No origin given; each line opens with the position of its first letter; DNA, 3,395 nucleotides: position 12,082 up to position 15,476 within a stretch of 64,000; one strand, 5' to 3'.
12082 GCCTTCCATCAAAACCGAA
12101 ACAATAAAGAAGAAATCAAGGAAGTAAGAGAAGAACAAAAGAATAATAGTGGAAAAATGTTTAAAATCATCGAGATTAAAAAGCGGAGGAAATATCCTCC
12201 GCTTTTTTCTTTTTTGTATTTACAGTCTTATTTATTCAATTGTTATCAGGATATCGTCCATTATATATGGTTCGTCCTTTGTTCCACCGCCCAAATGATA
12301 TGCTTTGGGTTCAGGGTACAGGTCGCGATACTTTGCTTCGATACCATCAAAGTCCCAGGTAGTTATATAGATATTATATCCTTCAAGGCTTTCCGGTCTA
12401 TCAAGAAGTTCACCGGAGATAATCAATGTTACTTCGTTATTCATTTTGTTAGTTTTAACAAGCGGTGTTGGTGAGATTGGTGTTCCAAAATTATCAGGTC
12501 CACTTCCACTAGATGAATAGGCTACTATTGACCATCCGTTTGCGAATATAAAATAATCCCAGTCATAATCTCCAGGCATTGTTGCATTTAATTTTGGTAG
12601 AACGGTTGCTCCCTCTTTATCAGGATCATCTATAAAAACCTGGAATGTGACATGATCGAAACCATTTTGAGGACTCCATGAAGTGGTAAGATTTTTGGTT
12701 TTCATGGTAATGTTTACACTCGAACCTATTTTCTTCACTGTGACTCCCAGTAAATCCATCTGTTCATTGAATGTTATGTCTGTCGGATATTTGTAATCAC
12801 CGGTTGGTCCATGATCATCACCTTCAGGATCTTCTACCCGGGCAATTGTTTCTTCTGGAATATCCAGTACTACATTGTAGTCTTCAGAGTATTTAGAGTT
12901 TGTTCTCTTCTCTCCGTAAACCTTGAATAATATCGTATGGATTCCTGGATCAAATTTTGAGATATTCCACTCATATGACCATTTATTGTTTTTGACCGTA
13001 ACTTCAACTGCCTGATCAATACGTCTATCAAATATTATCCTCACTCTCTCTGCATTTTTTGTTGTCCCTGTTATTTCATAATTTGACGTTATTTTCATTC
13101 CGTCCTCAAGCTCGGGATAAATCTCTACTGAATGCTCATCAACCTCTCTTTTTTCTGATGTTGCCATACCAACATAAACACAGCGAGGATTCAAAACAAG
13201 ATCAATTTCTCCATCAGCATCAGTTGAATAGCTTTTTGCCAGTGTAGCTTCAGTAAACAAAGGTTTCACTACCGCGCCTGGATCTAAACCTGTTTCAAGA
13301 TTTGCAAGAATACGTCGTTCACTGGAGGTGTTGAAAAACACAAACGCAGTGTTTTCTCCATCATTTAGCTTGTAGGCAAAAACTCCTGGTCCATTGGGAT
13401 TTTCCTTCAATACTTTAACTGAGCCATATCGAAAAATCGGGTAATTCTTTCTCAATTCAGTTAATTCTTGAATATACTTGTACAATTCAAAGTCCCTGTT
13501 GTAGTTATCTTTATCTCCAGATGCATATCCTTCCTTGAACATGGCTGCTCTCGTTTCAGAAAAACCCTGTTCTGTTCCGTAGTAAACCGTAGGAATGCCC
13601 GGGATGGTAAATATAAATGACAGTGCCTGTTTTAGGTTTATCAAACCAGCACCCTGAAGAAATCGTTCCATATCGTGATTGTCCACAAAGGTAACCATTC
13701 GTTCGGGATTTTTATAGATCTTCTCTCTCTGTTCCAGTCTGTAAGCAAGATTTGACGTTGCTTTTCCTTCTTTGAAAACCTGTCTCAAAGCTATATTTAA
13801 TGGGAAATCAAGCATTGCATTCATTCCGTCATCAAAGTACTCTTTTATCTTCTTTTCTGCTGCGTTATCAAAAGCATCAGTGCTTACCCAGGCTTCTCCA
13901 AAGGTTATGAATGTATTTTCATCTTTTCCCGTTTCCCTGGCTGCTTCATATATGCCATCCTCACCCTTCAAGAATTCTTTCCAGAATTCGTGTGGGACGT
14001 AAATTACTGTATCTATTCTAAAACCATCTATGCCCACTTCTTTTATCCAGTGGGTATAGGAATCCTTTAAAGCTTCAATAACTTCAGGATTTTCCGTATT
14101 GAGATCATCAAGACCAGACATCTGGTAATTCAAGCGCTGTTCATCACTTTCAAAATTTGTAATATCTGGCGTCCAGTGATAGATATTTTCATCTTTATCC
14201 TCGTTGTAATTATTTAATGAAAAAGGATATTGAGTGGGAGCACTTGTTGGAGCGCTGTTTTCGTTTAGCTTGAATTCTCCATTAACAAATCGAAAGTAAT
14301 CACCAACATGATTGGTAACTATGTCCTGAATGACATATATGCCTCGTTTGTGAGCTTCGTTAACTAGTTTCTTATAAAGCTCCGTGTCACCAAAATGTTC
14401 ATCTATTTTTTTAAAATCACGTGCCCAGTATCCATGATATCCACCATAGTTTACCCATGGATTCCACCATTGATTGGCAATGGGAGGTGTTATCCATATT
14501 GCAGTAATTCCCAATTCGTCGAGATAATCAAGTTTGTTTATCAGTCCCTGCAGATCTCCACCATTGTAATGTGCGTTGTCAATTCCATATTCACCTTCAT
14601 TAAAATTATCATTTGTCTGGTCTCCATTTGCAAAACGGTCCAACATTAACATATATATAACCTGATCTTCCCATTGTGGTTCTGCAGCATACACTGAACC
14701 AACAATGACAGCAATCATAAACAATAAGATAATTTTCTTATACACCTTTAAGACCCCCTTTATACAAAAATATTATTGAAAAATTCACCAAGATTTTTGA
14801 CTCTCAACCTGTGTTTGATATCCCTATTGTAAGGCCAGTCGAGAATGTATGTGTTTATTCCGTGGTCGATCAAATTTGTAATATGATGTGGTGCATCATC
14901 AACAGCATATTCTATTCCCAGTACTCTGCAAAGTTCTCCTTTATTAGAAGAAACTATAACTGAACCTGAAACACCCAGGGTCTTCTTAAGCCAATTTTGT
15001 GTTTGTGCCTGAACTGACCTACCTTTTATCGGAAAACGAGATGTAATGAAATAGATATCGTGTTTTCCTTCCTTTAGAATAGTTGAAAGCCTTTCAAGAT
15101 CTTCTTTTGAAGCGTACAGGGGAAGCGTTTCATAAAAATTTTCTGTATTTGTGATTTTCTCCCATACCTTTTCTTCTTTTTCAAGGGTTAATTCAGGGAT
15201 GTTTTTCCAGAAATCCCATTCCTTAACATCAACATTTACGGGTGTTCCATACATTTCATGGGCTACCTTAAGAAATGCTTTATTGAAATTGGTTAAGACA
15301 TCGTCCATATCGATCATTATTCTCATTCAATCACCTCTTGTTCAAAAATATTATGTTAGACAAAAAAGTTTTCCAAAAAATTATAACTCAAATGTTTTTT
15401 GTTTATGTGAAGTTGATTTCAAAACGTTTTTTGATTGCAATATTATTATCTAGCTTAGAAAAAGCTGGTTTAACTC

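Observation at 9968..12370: Perfect 193-bp direct repeats bracket a 2,017-bp insertion right after tRNA-Pro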

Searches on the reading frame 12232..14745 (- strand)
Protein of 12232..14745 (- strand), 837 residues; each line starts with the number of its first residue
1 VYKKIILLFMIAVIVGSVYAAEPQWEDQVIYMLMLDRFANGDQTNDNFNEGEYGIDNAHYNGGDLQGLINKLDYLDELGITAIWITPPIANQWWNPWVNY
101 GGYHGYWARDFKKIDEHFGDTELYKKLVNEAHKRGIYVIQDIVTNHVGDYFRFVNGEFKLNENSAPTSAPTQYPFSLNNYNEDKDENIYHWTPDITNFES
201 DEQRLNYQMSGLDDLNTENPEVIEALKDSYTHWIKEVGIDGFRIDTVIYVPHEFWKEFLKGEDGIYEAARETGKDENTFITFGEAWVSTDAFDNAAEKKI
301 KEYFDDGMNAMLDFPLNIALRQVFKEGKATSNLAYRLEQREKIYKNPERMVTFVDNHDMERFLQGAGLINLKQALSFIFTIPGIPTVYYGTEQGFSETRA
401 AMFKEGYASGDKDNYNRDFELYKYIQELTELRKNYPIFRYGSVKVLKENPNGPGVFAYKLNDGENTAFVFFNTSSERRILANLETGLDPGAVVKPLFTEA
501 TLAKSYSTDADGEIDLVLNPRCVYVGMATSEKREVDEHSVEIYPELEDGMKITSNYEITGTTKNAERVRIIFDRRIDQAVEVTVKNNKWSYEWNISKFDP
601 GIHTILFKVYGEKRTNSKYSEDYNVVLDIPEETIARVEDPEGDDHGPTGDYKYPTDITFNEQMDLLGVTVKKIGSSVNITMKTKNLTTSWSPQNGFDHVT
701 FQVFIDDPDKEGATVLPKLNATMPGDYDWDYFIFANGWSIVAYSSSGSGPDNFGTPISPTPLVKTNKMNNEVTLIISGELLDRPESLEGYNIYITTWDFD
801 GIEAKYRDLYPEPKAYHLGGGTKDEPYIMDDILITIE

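Call 6: search_protein_families(library=pfam, proteins=[window:12232-14745:-], max_evalue=0.01)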
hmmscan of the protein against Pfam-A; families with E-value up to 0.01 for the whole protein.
window:12232-14745:- (837 aa): 2 families
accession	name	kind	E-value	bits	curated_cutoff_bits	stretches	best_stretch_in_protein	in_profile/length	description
PF00128.31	Alpha-amylase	-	3.1e-60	205.1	22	1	34-399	3-360/446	Alpha amylase, catalytic domain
PF09985.14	Glucodextran_C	-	7.5e-30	104.6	22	1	634-833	1-203/228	C-terminal binding-module, SLH-like, of glucodextranase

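Call 7: search_protein_families(library=ncbifam, proteins=[window:12232-14745:-], max_evalue=0.01)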
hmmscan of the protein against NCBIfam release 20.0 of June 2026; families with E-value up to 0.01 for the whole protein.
window:12232-14745:- (837 aa): 39 families (the best 25 are shown)
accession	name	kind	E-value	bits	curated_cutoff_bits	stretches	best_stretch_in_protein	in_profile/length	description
NF007051.0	PRK09505.1-1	equivalog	3.8e-46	157.4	864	2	26-195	197-370/686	alpha-amylase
NF007058.0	PRK09505.2-3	equivalog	7.4e-40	136.8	897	2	18-148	200-338/742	alpha-amylase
NF007060.0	PRK09505.2-5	equivalog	1.1e-39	136.1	790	2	23-148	188-323/690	alpha-amylase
NF041090.1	Cyc-maltodext_AglB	equivalog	2.7e-37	128.7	540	1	57-480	56-412/470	cyclomaltodextrinase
NF007052.0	PRK09505.1-2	equivalog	1.9e-35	122.2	749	2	21-148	182-317/677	alpha-amylase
NF007059.0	PRK09505.2-4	equivalog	3.1e-34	118.3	865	2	24-150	185-319/683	alpha-amylase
NF007057.0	PRK09505.2-2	equivalog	1.2e-33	116.2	931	2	24-148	195-327/694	alpha-amylase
NF007053.0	PRK09505.1-3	equivalog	1.6e-33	115.8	1269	2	20-148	183-319/687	alpha-amylase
NF008051.0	PRK10785.1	equivalog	1.9e-30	105.6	568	1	56-483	169-568/607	maltodextrin glucosidase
NF041321.1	Alpha-amyl_MalA_Halo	equivalog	1.2e-29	103.2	875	1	22-479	253-630/666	alpha-amylase MalA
NF007054.0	PRK09505.1-4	equivalog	2.1e-29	102.4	1385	2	21-148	182-317/676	alpha-amylase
TIGR02456.1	treS_nterm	equivalog_domain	1.2e-28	100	678.35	1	61-251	23-203/539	maltose alpha-D-glucosyltransferase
NF007055.0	PRK09505.1-6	equivalog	1.2e-27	96.5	1458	2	21-148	181-316/675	alpha-amylase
NF006970.0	PRK09441.1-3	equivalog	6.8e-26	91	516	1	69-425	61-393/466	alpha-amylase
NF011083.0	PRK14510.1-2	equivalog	3.6e-25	87.7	1322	2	58-363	215-490/1186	bifunctional glycogen debranching protein GlgX/4-alpha-glucanotransferase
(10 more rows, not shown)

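Call 8: find_encoding_contigs(protein=window:12232-14745:-, flank=10000, max_places=10)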
Protein window:12232-14745:- (837 aa): no gene with exactly this product is on record in the collection.

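Call 12: find_related_loci(query=window:12232-14745:-, collection=genome_contigs, flank=10000)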
Query window:12232-14745:- (837 aa) in genome_contigs; peptide patterns used: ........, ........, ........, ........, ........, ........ (x = any residue, [..] = any of these).
21 stretches matched a pattern; 14 encode a relative of the query (tblastn E <= 1e-3); 13 distinct loci.
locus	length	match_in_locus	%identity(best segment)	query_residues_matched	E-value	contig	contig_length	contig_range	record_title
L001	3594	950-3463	87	1-837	0e+0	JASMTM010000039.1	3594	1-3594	MAG: Petrotogales bacterium isolate GSC-VFA-60_REP10 CoA_60C_k149_107554, whole genome shotgun sequence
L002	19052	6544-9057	86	1-837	0e+0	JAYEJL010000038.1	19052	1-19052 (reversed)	MAG: Thermotogota bacterium isolate MAG164 MAG164_38, whole genome shotgun sequence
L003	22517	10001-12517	88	1-837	0e+0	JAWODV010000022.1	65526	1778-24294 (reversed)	MAG: Kosmotogaceae bacterium isolate BLK5-2.bin.62 k191_222362, whole genome shotgun sequence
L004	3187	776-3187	69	5-811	0e+0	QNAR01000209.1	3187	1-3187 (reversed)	MAG: Thermotogae bacterium isolate B22_G6 B22_Guay6_scaffold_55006, whole genome shotgun sequence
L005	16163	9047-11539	63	3-836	0e+0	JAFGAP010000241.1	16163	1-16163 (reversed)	MAG: Kosmotogaceae bacterium isolate Zod_maxbin.0257_1 k87_7563982, whole genome shotgun sequence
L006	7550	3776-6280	63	1-837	0e+0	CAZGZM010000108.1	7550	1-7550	MAG TPA_asm: uncultured Thermotogaceae bacterium isolate binchicken_co42_420 genome assembly, contig: NODE_17693_length_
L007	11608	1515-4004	66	3-836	0e+0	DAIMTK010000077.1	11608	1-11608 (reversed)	MAG TPA_asm: Kosmotogaceae bacterium isolate CTOTU29484 NODE_3051_length_11608_cov_38.477625, whole genome shotgun seque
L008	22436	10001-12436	51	25-836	0e+0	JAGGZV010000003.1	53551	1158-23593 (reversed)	MAG: Thermotogae bacterium isolate AUK213 PB_MBMC_167_c_000000000077, whole genome shotgun sequence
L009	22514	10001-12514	86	1-837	0e+0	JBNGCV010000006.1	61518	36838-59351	MAG: Kosmotogaceae bacterium isolate E05-009 bin5.fa-6, whole genome shotgun sequence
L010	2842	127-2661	41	17-836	0e+0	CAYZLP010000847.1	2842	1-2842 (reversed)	MAG TPA_asm: uncultured Caldilineaceae bacterium isolate binchicken_co176_4 genome assembly, contig: NODE_47463_length_2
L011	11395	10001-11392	67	20-834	2e-120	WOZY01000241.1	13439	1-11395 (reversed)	MAG: Mesotoga sp. isolate WOFB36 NODE_1866_length_13439_cov_4.757995, whole genome shotgun sequence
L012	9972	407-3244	43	1-834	3e-56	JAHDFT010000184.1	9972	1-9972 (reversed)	MAG: Bacteroidetes bacterium isolate MAG-29 RZ_19200, whole genome shotgun sequence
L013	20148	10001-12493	66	3-836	0e+0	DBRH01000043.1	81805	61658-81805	MAG TPA_asm: Kosmotogaceae bacterium UBA1373 UBA1373_contig_1891, whole genome shotgun sequence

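Call 18: list_cluster_members(proteins=[P0001, window:12232-14745:-, window:10558-10872:+, window:10525-10872:+])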
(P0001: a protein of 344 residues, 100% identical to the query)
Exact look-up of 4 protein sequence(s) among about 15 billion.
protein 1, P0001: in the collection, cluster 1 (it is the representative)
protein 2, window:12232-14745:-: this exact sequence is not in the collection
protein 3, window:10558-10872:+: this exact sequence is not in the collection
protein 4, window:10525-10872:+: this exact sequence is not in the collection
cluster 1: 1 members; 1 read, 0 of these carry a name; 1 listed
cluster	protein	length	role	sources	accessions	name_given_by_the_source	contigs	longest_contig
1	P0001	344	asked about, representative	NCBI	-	-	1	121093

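Call 85: find_homologous_proteins(query=window:12232-14745:-, max_evalue=1e-100)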
Query window:12232-14745:- (837 aa): 1287 proteins with E <= 1e-100 among 8000 candidates; the best 120 are listed.
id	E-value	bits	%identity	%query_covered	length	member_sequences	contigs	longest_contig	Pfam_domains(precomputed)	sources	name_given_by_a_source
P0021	0.0e+0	1727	87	100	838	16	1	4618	PF09985.15,PF00128.32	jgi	jgi:glycosidase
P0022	0.0e+0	1716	86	100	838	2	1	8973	PF09985.15,PF00128.32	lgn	-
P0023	0.0e+0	1601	86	92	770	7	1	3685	PF09985.15,PF00128.32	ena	-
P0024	0.0e+0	1422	71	98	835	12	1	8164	PF09985.15,PF00128.32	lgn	-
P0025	0.0e+0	1375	68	100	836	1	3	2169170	PF09985.15,PF00128.32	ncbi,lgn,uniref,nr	ncbi:alpha-amylase family glycosyl hydrolase [Kosmotoga pacifica]|uniref:Alpha-amylase n=1 Tax=Kosmo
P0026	0.0e+0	1370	69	100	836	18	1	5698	PF09985.15,PF00128.32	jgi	-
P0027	0.0e+0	1321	66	100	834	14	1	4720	PF09985.15,PF00128.32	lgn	-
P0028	0.0e+0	1305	66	100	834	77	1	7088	PF09985.15,PF00128.32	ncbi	-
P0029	0.0e+0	1278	63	100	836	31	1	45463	PF09985.15,PF00128.32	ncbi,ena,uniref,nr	ncbi:alpha-amylase family glycosyl hydrolase [Mesotoga prima]|uniref:alpha-amylase family glycosyl h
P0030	0.0e+0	1277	65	100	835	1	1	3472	PF09985.15,PF00128.32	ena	-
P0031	0.0e+0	1277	65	100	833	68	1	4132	PF09985.15,PF00128.32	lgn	-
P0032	0.0e+0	1275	64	98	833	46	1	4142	PF09985.15,PF00128.32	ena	-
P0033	1.1e-286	971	51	97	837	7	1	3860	PF09985.15,PF00128.32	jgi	-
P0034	1.0e-281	955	51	100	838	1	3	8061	PF09985.15,PF00128.32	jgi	-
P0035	2.0e-280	951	51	100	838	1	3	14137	PF09985.15,PF00128.32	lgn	-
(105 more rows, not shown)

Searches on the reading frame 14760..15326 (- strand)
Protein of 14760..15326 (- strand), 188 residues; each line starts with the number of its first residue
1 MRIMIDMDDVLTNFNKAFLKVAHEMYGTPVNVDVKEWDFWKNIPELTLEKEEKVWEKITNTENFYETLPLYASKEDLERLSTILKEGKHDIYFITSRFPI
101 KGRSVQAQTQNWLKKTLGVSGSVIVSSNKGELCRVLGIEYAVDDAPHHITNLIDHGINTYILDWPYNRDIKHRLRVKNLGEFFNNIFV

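Call 6: search_protein_families(library=pfam, proteins=[window:14760-15326:-], max_evalue=0.01)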
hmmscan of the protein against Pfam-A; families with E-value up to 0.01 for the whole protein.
window:14760-15326:- (188 aa): 1 family
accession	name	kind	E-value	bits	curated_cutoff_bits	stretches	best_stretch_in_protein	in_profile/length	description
PF06941.18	NT5C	-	3.5e-15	56.8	24.8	1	3-184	4-172/180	5' nucleotidase, deoxy (Pyrimidine), cytosolic type C protein (NT5C)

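Call 29: find_encoding_contigs(protein=window:14760-15326:-, flank=10000, max_places=10)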
Protein window:14760-15326:- (188 aa): no gene with exactly this product is on record in the collection.
